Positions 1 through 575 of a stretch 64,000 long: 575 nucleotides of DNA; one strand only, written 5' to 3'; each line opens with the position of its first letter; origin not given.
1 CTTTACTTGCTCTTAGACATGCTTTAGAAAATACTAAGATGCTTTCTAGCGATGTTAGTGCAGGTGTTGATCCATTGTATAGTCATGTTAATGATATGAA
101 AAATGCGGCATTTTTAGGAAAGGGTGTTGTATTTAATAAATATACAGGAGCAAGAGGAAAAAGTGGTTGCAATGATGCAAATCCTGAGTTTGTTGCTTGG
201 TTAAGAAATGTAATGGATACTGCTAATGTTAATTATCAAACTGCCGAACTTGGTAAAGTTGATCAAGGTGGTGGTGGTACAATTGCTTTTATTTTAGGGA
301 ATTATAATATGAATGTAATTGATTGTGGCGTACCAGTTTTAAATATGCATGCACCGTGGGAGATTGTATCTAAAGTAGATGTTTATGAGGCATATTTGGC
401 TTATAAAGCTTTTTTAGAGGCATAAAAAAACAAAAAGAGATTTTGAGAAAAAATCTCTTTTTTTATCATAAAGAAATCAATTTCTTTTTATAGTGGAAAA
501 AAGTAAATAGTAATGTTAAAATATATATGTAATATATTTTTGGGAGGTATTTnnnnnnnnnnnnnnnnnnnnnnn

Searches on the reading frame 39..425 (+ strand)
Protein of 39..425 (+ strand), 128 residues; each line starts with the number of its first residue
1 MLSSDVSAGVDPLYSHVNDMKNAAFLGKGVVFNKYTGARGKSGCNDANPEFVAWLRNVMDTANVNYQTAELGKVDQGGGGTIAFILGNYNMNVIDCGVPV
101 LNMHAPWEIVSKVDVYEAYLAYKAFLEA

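Call 20: search_protein_families(library=pfam, proteins=[window:39-425:+])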
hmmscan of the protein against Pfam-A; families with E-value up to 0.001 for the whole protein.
window:39-425:+ (128 aa): 2 families
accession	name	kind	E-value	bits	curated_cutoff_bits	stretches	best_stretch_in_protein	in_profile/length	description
PF02127.20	Peptidase_M18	-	1.1e-22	80.9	24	1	1-125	312-431/432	Aminopeptidase I zinc metalloprotease (M18)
PF05343.19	Peptidase_M42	-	0.00011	21.8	23.2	1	21-118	203-289/292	M42 glutamyl aminopeptidase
